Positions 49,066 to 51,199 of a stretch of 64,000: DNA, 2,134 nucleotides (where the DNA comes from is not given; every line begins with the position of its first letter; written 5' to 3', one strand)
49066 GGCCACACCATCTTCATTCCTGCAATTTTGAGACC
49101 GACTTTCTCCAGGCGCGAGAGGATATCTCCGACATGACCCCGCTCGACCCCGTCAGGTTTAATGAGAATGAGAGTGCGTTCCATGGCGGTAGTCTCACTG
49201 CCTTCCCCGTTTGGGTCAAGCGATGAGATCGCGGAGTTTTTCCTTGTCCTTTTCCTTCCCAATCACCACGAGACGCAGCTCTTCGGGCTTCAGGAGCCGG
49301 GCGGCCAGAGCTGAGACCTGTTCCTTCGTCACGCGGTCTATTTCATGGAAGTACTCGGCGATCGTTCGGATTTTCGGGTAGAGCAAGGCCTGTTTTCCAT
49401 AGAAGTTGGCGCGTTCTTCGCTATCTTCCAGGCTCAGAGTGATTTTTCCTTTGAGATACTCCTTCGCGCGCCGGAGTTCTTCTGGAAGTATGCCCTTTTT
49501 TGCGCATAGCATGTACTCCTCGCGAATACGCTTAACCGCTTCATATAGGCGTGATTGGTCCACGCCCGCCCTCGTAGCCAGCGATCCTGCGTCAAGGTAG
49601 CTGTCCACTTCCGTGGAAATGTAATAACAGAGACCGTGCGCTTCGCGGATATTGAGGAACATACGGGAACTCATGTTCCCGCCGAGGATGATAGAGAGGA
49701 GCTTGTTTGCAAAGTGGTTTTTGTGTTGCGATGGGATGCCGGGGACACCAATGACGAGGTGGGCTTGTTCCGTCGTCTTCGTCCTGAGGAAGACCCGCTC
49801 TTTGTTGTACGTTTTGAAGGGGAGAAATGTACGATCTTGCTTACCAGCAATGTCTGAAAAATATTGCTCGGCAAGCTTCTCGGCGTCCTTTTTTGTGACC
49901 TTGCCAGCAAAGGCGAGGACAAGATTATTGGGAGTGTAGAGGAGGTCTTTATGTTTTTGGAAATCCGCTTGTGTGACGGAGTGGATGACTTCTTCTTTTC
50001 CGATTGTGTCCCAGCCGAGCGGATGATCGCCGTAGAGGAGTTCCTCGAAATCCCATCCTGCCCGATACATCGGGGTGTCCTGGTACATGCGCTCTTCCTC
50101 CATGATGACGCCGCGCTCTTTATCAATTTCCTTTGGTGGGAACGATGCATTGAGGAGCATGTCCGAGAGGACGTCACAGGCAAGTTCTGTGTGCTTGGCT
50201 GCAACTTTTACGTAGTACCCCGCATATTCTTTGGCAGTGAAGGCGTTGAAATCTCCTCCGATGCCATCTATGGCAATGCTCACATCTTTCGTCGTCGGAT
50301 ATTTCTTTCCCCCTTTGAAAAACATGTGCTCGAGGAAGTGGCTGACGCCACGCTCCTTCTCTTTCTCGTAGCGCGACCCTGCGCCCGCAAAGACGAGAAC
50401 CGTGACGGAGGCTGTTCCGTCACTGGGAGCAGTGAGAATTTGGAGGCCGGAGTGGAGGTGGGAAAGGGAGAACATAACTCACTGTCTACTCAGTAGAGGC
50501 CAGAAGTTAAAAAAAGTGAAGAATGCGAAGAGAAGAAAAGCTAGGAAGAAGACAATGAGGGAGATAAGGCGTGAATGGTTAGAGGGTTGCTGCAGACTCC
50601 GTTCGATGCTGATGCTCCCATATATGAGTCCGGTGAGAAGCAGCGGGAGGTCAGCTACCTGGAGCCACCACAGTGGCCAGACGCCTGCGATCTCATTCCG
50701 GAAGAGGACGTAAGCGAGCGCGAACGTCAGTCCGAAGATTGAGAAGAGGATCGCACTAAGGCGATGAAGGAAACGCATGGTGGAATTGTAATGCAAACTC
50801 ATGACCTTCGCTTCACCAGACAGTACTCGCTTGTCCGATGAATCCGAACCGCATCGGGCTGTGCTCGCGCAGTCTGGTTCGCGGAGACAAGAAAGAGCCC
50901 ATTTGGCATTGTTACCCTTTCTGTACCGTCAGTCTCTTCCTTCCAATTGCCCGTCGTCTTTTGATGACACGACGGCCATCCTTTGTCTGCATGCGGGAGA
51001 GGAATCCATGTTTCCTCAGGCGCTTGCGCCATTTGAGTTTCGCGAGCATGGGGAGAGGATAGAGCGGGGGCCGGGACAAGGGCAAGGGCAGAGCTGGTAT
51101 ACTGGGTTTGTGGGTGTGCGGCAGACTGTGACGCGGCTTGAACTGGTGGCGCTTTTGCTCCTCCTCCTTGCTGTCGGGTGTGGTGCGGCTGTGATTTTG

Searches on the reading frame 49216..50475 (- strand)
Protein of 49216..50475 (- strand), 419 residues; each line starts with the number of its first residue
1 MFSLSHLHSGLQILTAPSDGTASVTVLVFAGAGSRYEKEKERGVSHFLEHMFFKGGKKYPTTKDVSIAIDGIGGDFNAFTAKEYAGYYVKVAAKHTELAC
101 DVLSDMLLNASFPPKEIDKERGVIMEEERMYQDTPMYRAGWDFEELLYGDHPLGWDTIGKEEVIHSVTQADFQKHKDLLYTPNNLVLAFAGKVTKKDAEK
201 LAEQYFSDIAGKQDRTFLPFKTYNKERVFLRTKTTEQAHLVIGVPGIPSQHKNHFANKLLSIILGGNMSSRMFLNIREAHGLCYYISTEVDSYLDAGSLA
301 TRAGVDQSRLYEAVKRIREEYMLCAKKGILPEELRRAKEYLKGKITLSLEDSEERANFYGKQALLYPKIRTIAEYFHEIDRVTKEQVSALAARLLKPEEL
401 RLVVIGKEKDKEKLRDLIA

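Call 37: find_encoding_contigs(protein=window:49216-50475:-, flank=10000, max_places=2)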
Protein window:49216-50475:- (419 aa): 24 contigs read that carry it; 2 places shown.
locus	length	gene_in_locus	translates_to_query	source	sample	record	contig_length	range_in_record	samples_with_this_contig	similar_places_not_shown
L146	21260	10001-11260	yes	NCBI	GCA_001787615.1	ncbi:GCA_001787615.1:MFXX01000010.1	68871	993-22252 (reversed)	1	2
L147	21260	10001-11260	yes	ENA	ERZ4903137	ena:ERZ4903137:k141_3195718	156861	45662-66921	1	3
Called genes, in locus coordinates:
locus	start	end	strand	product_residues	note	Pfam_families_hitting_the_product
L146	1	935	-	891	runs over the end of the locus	PF07517:SecA_DEAD, PF00270:DEAD (weak), PF01043:SecA_PP_bind, PF21090:P-loop_SecA, PF07516:SecA_SW, PF02810:SEC-C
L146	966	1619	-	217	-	PF00814:TsaD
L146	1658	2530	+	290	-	PF00535:Glycos_transf_2, PF10111:Glyco_tranf_2_2, PF13641:Glyco_tranf_2_3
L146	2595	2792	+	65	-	-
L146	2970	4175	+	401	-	PF08529:NusA_N, PF00575:S1 (faint), PF13184:KH_NusA_1st, PF07650:KH_2 (faint), PF26594:KH_NusA_2nd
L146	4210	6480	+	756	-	PF00929:RNase_T, PF13307:Helicase_C_2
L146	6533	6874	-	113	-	-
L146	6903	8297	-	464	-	PF02397:Bac_transf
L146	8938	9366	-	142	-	-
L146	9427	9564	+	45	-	PF00468:Ribosomal_L34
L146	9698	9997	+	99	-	-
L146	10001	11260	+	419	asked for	PF00675:Peptidase_M16, PF05193:Peptidase_M16_C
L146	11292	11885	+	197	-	PF00334:NDK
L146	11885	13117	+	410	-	PF00595:PDZ, PF13180:PDZ_2, PF17820:PDZ_6, PF03572:Peptidase_S41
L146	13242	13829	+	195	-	PF00075:RNase_H, PF13456:RVT_3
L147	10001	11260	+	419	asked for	PF00675:Peptidase_M16, PF05193:Peptidase_M16_C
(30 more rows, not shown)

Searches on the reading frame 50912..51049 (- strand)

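Call 70: search_protein_families(library=pfam, proteins=[window:50912-51049:-], max_evalue=0.01)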
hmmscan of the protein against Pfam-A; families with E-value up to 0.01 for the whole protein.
window:50912-51049:- (45 aa): 1 family
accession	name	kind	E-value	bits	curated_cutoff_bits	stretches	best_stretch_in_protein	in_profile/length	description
PF00468.22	Ribosomal_L34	-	1.3e-14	54.3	25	1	8-42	10-44/44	Ribosomal protein L34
